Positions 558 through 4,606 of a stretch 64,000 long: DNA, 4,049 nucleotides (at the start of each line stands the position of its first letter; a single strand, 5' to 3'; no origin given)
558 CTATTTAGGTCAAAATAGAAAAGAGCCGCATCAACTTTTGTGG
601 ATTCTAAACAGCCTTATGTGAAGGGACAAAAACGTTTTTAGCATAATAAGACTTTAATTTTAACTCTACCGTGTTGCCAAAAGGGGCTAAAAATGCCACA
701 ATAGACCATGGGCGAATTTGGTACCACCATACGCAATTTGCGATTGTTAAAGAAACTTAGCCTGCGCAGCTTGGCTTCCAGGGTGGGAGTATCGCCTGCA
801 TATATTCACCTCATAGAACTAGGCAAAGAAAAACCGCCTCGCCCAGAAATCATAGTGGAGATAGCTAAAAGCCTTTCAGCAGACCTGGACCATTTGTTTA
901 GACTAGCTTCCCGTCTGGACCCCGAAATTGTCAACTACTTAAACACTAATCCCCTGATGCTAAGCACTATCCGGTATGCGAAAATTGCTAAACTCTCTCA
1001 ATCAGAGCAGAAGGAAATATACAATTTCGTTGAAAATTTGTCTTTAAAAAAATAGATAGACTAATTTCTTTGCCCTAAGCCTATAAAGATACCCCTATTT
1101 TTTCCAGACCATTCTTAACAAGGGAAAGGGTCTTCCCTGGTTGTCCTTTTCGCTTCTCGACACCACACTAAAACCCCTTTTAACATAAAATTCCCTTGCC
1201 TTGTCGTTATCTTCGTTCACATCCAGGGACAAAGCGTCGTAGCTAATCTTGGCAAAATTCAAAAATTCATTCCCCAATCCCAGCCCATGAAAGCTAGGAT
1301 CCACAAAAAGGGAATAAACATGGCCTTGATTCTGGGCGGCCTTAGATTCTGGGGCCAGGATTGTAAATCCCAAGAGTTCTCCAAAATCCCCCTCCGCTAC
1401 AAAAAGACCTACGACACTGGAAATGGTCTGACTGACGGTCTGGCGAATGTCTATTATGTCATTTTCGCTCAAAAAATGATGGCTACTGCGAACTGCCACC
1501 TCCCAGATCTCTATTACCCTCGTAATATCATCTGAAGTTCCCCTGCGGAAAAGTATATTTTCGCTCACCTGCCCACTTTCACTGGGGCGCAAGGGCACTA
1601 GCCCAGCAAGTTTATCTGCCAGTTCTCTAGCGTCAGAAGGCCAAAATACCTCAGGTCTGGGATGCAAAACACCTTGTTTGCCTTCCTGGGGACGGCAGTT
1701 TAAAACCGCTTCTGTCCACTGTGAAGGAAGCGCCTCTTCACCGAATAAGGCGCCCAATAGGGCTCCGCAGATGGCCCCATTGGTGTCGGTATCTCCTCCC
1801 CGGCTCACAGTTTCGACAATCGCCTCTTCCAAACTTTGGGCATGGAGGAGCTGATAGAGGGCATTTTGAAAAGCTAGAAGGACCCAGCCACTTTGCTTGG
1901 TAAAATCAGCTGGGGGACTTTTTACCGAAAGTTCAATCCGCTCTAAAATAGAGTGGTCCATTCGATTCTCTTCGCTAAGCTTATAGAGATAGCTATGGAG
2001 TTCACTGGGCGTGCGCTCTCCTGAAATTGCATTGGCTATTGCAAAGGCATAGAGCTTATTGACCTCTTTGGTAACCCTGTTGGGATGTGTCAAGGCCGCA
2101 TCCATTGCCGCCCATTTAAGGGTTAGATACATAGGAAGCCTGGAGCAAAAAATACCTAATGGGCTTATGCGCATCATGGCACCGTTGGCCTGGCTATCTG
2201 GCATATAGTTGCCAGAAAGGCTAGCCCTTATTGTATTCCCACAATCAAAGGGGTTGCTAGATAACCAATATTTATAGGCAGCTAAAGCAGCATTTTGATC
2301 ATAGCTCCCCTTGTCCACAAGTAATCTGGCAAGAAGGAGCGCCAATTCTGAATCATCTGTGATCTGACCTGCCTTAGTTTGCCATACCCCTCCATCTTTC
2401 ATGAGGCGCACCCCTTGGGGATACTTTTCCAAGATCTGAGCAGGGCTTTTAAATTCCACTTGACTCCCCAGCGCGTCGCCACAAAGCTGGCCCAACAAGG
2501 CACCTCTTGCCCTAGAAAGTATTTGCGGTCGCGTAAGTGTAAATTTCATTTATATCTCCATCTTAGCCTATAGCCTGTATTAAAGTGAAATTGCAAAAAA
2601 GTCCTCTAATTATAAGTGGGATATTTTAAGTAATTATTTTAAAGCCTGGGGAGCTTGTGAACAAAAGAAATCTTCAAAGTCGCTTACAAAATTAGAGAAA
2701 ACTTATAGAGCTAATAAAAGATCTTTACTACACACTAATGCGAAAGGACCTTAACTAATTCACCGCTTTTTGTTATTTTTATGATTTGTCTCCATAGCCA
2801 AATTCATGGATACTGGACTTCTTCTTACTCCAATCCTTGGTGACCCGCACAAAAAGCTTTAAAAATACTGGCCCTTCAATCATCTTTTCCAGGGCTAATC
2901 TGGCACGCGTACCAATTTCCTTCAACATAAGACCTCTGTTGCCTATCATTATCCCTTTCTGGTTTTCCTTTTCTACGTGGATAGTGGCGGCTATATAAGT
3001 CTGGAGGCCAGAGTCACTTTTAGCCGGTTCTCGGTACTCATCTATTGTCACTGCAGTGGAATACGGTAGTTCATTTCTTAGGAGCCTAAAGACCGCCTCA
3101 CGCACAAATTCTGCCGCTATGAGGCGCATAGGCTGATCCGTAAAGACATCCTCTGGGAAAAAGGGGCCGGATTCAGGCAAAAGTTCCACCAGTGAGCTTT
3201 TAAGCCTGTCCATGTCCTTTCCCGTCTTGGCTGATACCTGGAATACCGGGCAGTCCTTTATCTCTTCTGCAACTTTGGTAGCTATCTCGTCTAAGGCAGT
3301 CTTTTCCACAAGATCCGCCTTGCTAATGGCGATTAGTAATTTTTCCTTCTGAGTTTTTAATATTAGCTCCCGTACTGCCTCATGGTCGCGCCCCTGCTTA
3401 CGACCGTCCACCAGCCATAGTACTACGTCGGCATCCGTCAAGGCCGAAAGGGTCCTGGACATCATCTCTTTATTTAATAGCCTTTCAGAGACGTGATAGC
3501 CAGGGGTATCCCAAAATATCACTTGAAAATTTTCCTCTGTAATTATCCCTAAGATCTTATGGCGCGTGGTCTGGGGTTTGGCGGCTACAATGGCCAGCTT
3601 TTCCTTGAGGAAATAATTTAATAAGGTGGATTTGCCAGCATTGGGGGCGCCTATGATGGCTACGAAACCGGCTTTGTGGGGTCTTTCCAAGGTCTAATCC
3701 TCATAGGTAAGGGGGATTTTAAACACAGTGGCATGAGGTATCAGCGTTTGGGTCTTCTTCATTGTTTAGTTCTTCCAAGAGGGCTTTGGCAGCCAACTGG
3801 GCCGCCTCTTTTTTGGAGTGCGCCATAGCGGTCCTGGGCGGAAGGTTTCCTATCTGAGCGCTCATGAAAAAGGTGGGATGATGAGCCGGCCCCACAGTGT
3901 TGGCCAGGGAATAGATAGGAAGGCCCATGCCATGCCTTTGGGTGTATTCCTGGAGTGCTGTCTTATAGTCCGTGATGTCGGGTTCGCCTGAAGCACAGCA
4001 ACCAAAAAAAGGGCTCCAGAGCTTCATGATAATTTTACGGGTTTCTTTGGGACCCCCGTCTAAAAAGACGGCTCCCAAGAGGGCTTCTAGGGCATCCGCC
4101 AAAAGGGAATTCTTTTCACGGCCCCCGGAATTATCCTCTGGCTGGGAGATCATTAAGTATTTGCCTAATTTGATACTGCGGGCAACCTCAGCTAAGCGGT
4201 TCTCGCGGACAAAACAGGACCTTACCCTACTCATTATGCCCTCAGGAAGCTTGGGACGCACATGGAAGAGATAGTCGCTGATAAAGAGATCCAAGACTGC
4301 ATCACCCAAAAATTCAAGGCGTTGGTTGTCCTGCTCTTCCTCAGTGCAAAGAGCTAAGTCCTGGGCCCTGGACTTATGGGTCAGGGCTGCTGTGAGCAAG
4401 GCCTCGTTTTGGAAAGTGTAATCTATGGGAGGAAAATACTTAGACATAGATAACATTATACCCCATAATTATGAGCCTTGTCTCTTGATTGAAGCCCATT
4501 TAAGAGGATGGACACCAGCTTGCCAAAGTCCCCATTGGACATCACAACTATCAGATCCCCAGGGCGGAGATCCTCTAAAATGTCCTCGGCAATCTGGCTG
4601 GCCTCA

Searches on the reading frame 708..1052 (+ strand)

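Call 42: search_protein_families(library=pfam, proteins=[window:708-1052:+], max_evalue=0.01)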
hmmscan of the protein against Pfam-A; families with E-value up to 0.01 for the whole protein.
window:708-1052:+ (115 aa): 4 families
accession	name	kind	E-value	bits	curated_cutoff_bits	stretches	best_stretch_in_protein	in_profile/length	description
PF01381.28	HTH_3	-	7.1e-10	39.2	23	1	8-61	1-53/55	Helix-turn-helix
PF13560.12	HTH_31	-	9.7e-09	35.9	27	1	3-61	1-59/64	Helix-turn-helix domain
PF12844.13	HTH_19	-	1.5e-06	28.4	30.2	1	7-67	3-62/64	Helix-turn-helix domain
PF13413.12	HTH_25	-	0.0034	17.6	24.6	1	8-40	2-34/62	Helix-turn-helix domain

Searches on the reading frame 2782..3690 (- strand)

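Call 20: search_protein_families(library=pfam, proteins=[window:2782-3690:-])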
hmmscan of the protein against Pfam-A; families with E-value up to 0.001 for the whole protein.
window:2782-3690:- (303 aa): 11 families
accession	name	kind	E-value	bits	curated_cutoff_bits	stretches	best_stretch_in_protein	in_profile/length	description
PF01926.29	MMR_HSR1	-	1.4e-24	86.8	21.9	1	10-123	2-112/113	50S ribosome-binding GTPase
PF02421.24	FeoB_N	-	3e-14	53.2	27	1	10-165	3-154/156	Ferrous iron transport protein B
PF07650.23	KH_2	-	1.6e-13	50.7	22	1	207-287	1-77/78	KH domain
PF00009.33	GTP_EFTU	-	2.5e-09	37.4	26.5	1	52-172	66-187/188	Elongation factor Tu GTP binding domain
PF19993.5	DO-GTPase2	-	1e-07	32.3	27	0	53-160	87-211/226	Double-GTPase 2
PF03193.22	RsgA_GTPase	-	1.8e-07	31.6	30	0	111-167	49-104/174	RsgA GTPase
PF00025.27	Arf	-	5.2e-07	29.7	22.3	1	10-165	17-168/174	ADP-ribosylation factor family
PF00350.29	Dynamin_N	-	7.9e-07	29.7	27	1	10-47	1-38/168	Dynamin family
PF00071.28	Ras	-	6.6e-05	23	21.6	1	10-168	2-157/162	Ras family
PF13401.12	AAA_22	-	0.00021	22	27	1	6-136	4-104/130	AAA domain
PF08477.19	Roc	-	0.00062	20.4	27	0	10-126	2-119/119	Ras of Complex, Roc, domain of DAPkinase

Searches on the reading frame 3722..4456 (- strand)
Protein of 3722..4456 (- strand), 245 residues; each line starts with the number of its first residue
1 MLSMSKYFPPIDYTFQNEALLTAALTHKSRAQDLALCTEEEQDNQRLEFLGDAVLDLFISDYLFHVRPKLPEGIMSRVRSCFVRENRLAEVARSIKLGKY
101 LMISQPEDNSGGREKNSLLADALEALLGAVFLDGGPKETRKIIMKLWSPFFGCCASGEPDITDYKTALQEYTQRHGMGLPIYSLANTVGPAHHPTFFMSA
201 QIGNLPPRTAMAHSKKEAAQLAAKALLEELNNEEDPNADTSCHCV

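Call 20: search_protein_families(library=pfam, proteins=[window:3722-4456:-])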
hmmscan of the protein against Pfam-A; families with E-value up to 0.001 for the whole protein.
window:3722-4456:- (245 aa): 5 families
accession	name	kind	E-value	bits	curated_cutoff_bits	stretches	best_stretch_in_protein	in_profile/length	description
PF14622.11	Ribonucleas_3_3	-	9.2e-34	116.8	35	1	17-145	1-122/128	Ribonuclease-III-like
PF00636.31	Ribonuclease_3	-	1.2e-23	84.2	27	1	45-135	1-102/102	Ribonuclease III domain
PF00035.32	dsrm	-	4.8e-13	49.9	23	1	164-230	1-66/66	Double-stranded RNA binding motif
PF22935.1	RM44_endonuclase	-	5.8e-08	33.3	27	1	20-129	22-138/139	Large ribosomal subunit protein mL44, endonuclease domain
PF14709.13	DND1_DSRM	-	0.00042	21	25.7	0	165-230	4-79/80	double strand RNA binding domain from DEAD END PROTEIN 1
